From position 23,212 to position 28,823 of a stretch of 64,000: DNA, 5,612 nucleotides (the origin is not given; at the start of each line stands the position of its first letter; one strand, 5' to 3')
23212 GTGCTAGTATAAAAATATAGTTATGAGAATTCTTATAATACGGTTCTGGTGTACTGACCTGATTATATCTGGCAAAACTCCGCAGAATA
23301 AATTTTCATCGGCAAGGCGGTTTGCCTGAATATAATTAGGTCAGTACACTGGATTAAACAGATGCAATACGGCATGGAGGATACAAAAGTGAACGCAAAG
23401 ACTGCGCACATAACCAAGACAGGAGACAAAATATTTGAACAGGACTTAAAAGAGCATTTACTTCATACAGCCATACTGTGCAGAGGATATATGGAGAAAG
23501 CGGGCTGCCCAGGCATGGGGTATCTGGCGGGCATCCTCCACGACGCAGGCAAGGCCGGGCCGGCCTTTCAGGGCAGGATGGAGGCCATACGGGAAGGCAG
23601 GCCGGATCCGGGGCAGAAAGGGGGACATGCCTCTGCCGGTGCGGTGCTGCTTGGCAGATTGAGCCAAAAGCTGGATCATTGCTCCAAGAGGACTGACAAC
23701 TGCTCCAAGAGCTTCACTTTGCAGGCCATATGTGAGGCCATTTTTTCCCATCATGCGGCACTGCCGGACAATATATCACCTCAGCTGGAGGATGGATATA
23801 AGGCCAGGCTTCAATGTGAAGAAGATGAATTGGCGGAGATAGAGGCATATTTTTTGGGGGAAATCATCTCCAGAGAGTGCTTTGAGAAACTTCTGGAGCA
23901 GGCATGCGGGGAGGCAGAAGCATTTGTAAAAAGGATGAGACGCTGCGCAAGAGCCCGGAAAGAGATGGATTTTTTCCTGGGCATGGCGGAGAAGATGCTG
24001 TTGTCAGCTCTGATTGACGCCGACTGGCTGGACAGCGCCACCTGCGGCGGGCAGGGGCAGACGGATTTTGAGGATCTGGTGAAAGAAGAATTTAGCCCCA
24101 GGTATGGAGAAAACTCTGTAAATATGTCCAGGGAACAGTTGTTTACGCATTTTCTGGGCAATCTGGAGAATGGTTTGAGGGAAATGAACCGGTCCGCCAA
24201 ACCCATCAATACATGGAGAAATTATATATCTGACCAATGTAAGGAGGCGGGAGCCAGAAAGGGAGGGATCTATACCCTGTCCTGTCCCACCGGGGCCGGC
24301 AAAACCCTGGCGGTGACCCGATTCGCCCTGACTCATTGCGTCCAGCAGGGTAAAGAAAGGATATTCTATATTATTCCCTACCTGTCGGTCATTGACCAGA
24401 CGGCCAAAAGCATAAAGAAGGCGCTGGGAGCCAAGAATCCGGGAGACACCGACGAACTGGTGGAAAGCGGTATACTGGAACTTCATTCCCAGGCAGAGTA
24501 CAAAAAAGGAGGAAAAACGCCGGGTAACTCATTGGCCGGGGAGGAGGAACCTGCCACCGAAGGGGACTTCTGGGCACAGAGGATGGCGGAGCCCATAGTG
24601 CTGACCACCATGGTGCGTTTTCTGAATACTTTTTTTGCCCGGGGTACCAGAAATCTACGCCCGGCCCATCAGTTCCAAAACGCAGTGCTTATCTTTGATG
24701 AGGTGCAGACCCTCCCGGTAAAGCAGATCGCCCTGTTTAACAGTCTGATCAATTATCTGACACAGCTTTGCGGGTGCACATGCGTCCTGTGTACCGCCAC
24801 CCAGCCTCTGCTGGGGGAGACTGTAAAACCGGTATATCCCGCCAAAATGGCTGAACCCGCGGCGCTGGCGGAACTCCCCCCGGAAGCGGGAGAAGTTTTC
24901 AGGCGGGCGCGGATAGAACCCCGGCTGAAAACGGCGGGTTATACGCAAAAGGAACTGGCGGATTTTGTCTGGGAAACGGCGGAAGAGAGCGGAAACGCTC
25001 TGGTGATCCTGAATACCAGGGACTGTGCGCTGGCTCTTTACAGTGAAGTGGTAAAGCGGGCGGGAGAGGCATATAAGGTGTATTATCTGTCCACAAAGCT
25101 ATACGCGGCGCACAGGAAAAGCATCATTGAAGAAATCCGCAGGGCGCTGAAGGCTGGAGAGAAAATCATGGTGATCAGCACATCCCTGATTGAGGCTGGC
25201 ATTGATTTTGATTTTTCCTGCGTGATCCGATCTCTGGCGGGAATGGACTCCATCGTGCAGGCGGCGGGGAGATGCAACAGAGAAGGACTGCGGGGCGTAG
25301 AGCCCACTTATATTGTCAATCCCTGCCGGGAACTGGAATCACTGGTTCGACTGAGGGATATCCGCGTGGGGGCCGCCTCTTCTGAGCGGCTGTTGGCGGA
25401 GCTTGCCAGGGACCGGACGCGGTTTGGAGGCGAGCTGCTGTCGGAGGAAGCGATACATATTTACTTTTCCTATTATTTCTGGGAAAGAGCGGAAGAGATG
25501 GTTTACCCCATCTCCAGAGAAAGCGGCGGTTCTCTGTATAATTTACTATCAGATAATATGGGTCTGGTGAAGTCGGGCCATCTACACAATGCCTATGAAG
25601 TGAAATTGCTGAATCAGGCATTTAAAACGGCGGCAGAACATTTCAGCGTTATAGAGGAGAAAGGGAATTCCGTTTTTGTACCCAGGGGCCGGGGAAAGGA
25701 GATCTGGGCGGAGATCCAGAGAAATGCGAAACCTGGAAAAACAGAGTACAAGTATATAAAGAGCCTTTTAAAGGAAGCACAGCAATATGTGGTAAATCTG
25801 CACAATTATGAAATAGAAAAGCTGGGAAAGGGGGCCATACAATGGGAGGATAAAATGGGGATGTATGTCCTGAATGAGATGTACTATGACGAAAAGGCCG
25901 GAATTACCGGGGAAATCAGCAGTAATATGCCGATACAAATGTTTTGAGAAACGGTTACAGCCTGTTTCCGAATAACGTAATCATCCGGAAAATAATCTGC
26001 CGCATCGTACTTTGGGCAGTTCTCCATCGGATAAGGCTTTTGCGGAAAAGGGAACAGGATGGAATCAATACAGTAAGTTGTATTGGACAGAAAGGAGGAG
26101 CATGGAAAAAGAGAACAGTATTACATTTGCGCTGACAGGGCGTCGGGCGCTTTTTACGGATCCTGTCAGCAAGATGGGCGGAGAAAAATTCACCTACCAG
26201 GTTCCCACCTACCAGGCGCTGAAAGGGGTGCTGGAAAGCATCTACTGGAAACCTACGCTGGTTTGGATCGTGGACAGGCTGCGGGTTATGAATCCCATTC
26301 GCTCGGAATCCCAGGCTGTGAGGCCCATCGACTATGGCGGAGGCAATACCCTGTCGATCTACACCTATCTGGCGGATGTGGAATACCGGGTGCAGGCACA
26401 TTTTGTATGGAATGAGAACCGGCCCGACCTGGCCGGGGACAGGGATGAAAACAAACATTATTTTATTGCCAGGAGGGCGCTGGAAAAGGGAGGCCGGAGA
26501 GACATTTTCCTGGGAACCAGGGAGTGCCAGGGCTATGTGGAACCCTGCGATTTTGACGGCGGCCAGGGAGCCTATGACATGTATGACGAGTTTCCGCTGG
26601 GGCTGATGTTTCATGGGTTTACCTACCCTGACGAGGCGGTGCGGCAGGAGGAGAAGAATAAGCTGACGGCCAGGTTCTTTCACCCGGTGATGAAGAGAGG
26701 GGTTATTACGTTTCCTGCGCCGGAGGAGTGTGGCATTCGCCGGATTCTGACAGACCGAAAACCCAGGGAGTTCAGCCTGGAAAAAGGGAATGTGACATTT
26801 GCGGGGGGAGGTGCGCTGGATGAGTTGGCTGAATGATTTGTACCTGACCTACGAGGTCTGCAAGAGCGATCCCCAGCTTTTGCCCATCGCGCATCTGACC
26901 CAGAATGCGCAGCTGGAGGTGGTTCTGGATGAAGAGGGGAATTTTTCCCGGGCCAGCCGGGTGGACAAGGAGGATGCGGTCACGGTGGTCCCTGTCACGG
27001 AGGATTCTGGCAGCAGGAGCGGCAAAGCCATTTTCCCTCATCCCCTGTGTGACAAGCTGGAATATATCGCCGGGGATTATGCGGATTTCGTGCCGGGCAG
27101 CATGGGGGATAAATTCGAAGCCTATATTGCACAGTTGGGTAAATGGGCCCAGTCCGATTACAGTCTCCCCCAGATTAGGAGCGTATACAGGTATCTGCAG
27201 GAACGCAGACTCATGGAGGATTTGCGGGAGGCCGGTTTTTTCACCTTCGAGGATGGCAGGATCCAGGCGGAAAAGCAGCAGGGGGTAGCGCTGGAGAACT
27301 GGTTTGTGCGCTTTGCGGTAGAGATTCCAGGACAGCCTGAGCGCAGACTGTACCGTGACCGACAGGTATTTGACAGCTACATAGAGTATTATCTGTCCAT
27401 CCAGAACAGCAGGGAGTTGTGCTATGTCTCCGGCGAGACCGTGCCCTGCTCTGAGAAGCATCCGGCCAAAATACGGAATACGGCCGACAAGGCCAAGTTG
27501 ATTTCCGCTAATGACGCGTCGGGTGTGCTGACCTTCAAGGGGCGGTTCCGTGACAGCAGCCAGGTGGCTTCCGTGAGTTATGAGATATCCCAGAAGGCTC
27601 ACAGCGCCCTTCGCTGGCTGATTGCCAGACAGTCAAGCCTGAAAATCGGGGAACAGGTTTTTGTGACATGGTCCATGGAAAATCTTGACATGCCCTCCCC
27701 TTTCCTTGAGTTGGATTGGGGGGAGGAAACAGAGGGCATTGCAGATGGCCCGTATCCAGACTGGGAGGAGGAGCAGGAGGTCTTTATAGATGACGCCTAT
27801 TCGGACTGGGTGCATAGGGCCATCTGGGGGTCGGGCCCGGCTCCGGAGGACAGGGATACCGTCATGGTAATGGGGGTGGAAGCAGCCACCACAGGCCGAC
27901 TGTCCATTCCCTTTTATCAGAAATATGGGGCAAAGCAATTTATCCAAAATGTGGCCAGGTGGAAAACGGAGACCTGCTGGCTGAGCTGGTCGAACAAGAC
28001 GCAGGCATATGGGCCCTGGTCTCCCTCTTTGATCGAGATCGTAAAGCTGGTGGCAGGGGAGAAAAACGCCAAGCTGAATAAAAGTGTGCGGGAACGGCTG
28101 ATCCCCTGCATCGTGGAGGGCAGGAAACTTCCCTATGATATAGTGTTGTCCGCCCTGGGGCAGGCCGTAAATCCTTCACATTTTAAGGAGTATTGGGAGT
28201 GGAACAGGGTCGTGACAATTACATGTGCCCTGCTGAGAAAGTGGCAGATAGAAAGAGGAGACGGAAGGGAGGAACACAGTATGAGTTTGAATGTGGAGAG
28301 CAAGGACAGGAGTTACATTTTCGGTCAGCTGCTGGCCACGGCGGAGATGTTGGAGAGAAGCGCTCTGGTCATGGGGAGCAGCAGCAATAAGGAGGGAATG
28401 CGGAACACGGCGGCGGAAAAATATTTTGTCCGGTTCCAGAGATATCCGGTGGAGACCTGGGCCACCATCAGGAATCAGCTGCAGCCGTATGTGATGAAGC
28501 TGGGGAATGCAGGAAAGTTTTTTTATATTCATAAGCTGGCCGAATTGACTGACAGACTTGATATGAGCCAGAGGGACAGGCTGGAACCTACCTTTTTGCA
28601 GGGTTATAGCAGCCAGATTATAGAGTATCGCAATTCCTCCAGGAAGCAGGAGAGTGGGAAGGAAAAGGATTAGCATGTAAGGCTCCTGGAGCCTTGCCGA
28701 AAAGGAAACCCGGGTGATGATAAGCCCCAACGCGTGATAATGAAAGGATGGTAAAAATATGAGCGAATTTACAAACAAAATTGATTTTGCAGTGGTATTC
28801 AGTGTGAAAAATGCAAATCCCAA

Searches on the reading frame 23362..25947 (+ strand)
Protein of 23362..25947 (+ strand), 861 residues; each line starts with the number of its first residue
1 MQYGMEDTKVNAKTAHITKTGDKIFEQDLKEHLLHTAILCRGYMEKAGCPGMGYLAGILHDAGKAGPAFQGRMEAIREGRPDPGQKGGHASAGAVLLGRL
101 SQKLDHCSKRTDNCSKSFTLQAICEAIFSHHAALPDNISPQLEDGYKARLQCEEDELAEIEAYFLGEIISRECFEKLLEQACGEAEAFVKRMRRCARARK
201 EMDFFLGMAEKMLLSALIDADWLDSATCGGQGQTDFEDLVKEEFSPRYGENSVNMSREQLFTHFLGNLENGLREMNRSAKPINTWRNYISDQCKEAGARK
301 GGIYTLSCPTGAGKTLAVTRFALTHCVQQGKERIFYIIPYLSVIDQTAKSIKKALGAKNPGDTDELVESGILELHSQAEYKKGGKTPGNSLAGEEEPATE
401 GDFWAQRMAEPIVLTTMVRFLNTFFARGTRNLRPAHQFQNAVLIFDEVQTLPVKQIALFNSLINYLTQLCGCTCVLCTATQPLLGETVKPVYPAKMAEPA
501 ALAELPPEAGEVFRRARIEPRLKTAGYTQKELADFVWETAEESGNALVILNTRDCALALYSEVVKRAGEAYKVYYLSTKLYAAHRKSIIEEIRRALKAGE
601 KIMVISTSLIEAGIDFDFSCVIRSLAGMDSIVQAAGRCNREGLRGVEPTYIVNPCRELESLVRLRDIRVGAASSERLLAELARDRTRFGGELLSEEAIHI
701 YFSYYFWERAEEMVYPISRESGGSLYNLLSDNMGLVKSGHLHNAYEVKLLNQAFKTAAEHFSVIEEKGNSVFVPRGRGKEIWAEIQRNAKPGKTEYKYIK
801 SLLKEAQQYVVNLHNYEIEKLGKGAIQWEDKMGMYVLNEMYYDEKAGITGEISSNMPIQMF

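Call 4: search_protein_families(library=ncbifam, proteins=[window:23362-25947:+])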
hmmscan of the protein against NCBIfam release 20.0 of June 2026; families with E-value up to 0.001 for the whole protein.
window:23362-25947:+ (861 aa): 6 families
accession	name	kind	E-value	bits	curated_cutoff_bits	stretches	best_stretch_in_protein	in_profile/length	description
TIGR02621.3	cas3_GSU0051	exception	7.3e-35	121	400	1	305-653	34-385/854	type I-G CRISPR-associated helicase/endonuclease Cas3g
TIGR01587.1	cas3_core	equivalog_domain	2e-30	106.1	102.45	1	306-658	4-338/358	CRISPR-associated helicase Cas3'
TIGR01596.1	cas3_HD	equivalog_domain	7.9e-22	78.2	43.45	1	29-226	1-178/178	CRISPR-associated endonuclease Cas3''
TIGR04121.1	DEXH_lig_assoc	equivalog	7.7e-10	37.1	850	1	521-641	226-346/804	ligase-associated DNA damage response DEXH box helicase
TIGR02562.1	cas3_yersinia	equivalog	3.3e-07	28.5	565.95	1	588-652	826-890/1110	type I-F CRISPR-associated helicase Cas3f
NF010338.0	PRK13767.1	equivalog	0.00015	20.1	849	0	529-641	271-382/877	ATP-dependent helicase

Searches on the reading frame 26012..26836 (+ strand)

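Call 4: search_protein_families(library=ncbifam, proteins=[window:26012-26836:+])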
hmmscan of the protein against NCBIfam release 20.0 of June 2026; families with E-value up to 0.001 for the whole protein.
window:26012-26836:+ (274 aa): 2 families
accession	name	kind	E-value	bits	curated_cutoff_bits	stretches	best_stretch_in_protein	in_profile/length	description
TIGR01876.1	cas_Cas5d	exception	1.7e-76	256.9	85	1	40-243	2-203/203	type I-C CRISPR-associated protein Cas5c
TIGR02593.1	CRISPR_cas5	subfamily_domain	2.1e-10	40.2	17.8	1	41-80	6-43/43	CRISPR-associated protein Cas5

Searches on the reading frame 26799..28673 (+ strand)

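Call 4: search_protein_families(library=ncbifam, proteins=[window:26799-28673:+])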
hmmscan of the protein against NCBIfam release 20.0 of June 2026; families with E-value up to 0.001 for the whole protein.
window:26799-28673:+ (624 aa): 1 family
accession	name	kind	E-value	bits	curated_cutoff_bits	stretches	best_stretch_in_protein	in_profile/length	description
TIGR01863.1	cas_Csd1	equivalog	1.2e-93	314.7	218.65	1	11-607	1-577/588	type I-C CRISPR-associated protein Cas8c/Csd1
